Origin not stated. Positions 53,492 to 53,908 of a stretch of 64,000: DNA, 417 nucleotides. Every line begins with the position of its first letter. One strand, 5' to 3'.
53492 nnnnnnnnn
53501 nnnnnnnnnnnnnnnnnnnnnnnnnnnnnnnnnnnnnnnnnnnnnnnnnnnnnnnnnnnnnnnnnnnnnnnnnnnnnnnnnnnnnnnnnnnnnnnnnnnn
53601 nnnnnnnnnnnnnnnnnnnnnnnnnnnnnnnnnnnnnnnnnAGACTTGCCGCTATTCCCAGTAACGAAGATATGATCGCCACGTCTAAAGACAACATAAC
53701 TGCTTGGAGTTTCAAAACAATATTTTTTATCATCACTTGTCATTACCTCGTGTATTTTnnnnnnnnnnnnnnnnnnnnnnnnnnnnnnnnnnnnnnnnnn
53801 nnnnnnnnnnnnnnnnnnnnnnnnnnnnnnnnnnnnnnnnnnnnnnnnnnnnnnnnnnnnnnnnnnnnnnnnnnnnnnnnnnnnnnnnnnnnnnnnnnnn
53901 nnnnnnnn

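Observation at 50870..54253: Terminase large subunit gene interrupted twice: P-loop mini-intein plus a ~1.3-kb intron-like element with an HNH homing endonuclease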

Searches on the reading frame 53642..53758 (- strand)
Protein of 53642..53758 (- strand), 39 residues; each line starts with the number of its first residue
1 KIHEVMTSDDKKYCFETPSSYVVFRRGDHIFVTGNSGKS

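Call 86: search_solved_structures(query=A5, max_evalue=10, show_alignments=5)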
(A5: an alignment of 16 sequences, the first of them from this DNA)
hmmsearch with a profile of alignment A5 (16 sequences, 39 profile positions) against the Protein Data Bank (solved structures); distinct sequences matched with E-value up to 10: 23.
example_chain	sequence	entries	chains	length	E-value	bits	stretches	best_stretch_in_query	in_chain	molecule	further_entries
4nby_A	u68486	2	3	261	8e-05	25.4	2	7-20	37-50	Cell wall-binding repeat protein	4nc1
2g7c_A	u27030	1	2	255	0.0001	25.1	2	7-20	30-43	Toxin A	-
4nc0_A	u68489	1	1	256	0.00014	24.7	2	7-20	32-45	Cell wall-binding repeat protein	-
7u1z_B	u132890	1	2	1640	0.00015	24.5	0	5-20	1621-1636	Toxin A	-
9mx1_A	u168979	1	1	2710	0.00039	23.2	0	5-20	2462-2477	Toxin A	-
5umi_C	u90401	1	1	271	0.0077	19.1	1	7-20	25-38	Toxin A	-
2qj6_A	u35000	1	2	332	0.037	16.9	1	5-20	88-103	Toxin A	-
4lsr_G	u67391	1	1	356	0.05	16.5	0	4-30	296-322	ENVELOPE GLYCOPROTEIN GP120 WITH LOOP D AND V5 FROM STRAIN ker_2018_11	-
7pog_A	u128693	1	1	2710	0.11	15.3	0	7-20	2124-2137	Toxin A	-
4jpv_G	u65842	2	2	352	0.16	14.9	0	4-29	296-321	HIV-1 CLADE A STRAIN 93TH057 GP120 WITH LOOP d AND LOOPD V5 REPLACED FROM HIV STRAIN 3415V | ENVELOPE GLYCOPROTEIN GP120 WITH LOOP D AND V5 FROM STRAIN 3415_V1_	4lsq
5f9o_G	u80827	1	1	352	0.2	14.6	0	4-28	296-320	clade A/E 93TH057 HIV-1 gp120 core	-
3ngb_G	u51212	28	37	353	0.2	14.6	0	4-28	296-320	Envelope glycoprotein gp160 | HIV-1 Clade AE strain 93TH057 gp120 | HIV-1 clade A/E 93TH057 gp120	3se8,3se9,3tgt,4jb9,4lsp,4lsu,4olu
4dko_A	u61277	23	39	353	0.2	14.5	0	4-28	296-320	HIV-1 gp120 core | clade A/E 93TH057 HIV-1 gp120 core | HIV-1 CLADE A/E 93TH057 (H375S) GP120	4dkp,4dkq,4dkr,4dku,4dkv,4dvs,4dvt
5kjr_G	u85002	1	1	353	0.2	14.5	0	4-28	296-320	clade A/E 93TH057 HIV-1 gp120 core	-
6one_A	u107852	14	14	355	0.2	14.5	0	4-28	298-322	clade A/E 93TH057 HIV-1 gp120 core | HIV-1 LM/HT Clade A/E CRF01 gp120 | HIV-1 LM/HT Clade A/E CRF01 gp120 core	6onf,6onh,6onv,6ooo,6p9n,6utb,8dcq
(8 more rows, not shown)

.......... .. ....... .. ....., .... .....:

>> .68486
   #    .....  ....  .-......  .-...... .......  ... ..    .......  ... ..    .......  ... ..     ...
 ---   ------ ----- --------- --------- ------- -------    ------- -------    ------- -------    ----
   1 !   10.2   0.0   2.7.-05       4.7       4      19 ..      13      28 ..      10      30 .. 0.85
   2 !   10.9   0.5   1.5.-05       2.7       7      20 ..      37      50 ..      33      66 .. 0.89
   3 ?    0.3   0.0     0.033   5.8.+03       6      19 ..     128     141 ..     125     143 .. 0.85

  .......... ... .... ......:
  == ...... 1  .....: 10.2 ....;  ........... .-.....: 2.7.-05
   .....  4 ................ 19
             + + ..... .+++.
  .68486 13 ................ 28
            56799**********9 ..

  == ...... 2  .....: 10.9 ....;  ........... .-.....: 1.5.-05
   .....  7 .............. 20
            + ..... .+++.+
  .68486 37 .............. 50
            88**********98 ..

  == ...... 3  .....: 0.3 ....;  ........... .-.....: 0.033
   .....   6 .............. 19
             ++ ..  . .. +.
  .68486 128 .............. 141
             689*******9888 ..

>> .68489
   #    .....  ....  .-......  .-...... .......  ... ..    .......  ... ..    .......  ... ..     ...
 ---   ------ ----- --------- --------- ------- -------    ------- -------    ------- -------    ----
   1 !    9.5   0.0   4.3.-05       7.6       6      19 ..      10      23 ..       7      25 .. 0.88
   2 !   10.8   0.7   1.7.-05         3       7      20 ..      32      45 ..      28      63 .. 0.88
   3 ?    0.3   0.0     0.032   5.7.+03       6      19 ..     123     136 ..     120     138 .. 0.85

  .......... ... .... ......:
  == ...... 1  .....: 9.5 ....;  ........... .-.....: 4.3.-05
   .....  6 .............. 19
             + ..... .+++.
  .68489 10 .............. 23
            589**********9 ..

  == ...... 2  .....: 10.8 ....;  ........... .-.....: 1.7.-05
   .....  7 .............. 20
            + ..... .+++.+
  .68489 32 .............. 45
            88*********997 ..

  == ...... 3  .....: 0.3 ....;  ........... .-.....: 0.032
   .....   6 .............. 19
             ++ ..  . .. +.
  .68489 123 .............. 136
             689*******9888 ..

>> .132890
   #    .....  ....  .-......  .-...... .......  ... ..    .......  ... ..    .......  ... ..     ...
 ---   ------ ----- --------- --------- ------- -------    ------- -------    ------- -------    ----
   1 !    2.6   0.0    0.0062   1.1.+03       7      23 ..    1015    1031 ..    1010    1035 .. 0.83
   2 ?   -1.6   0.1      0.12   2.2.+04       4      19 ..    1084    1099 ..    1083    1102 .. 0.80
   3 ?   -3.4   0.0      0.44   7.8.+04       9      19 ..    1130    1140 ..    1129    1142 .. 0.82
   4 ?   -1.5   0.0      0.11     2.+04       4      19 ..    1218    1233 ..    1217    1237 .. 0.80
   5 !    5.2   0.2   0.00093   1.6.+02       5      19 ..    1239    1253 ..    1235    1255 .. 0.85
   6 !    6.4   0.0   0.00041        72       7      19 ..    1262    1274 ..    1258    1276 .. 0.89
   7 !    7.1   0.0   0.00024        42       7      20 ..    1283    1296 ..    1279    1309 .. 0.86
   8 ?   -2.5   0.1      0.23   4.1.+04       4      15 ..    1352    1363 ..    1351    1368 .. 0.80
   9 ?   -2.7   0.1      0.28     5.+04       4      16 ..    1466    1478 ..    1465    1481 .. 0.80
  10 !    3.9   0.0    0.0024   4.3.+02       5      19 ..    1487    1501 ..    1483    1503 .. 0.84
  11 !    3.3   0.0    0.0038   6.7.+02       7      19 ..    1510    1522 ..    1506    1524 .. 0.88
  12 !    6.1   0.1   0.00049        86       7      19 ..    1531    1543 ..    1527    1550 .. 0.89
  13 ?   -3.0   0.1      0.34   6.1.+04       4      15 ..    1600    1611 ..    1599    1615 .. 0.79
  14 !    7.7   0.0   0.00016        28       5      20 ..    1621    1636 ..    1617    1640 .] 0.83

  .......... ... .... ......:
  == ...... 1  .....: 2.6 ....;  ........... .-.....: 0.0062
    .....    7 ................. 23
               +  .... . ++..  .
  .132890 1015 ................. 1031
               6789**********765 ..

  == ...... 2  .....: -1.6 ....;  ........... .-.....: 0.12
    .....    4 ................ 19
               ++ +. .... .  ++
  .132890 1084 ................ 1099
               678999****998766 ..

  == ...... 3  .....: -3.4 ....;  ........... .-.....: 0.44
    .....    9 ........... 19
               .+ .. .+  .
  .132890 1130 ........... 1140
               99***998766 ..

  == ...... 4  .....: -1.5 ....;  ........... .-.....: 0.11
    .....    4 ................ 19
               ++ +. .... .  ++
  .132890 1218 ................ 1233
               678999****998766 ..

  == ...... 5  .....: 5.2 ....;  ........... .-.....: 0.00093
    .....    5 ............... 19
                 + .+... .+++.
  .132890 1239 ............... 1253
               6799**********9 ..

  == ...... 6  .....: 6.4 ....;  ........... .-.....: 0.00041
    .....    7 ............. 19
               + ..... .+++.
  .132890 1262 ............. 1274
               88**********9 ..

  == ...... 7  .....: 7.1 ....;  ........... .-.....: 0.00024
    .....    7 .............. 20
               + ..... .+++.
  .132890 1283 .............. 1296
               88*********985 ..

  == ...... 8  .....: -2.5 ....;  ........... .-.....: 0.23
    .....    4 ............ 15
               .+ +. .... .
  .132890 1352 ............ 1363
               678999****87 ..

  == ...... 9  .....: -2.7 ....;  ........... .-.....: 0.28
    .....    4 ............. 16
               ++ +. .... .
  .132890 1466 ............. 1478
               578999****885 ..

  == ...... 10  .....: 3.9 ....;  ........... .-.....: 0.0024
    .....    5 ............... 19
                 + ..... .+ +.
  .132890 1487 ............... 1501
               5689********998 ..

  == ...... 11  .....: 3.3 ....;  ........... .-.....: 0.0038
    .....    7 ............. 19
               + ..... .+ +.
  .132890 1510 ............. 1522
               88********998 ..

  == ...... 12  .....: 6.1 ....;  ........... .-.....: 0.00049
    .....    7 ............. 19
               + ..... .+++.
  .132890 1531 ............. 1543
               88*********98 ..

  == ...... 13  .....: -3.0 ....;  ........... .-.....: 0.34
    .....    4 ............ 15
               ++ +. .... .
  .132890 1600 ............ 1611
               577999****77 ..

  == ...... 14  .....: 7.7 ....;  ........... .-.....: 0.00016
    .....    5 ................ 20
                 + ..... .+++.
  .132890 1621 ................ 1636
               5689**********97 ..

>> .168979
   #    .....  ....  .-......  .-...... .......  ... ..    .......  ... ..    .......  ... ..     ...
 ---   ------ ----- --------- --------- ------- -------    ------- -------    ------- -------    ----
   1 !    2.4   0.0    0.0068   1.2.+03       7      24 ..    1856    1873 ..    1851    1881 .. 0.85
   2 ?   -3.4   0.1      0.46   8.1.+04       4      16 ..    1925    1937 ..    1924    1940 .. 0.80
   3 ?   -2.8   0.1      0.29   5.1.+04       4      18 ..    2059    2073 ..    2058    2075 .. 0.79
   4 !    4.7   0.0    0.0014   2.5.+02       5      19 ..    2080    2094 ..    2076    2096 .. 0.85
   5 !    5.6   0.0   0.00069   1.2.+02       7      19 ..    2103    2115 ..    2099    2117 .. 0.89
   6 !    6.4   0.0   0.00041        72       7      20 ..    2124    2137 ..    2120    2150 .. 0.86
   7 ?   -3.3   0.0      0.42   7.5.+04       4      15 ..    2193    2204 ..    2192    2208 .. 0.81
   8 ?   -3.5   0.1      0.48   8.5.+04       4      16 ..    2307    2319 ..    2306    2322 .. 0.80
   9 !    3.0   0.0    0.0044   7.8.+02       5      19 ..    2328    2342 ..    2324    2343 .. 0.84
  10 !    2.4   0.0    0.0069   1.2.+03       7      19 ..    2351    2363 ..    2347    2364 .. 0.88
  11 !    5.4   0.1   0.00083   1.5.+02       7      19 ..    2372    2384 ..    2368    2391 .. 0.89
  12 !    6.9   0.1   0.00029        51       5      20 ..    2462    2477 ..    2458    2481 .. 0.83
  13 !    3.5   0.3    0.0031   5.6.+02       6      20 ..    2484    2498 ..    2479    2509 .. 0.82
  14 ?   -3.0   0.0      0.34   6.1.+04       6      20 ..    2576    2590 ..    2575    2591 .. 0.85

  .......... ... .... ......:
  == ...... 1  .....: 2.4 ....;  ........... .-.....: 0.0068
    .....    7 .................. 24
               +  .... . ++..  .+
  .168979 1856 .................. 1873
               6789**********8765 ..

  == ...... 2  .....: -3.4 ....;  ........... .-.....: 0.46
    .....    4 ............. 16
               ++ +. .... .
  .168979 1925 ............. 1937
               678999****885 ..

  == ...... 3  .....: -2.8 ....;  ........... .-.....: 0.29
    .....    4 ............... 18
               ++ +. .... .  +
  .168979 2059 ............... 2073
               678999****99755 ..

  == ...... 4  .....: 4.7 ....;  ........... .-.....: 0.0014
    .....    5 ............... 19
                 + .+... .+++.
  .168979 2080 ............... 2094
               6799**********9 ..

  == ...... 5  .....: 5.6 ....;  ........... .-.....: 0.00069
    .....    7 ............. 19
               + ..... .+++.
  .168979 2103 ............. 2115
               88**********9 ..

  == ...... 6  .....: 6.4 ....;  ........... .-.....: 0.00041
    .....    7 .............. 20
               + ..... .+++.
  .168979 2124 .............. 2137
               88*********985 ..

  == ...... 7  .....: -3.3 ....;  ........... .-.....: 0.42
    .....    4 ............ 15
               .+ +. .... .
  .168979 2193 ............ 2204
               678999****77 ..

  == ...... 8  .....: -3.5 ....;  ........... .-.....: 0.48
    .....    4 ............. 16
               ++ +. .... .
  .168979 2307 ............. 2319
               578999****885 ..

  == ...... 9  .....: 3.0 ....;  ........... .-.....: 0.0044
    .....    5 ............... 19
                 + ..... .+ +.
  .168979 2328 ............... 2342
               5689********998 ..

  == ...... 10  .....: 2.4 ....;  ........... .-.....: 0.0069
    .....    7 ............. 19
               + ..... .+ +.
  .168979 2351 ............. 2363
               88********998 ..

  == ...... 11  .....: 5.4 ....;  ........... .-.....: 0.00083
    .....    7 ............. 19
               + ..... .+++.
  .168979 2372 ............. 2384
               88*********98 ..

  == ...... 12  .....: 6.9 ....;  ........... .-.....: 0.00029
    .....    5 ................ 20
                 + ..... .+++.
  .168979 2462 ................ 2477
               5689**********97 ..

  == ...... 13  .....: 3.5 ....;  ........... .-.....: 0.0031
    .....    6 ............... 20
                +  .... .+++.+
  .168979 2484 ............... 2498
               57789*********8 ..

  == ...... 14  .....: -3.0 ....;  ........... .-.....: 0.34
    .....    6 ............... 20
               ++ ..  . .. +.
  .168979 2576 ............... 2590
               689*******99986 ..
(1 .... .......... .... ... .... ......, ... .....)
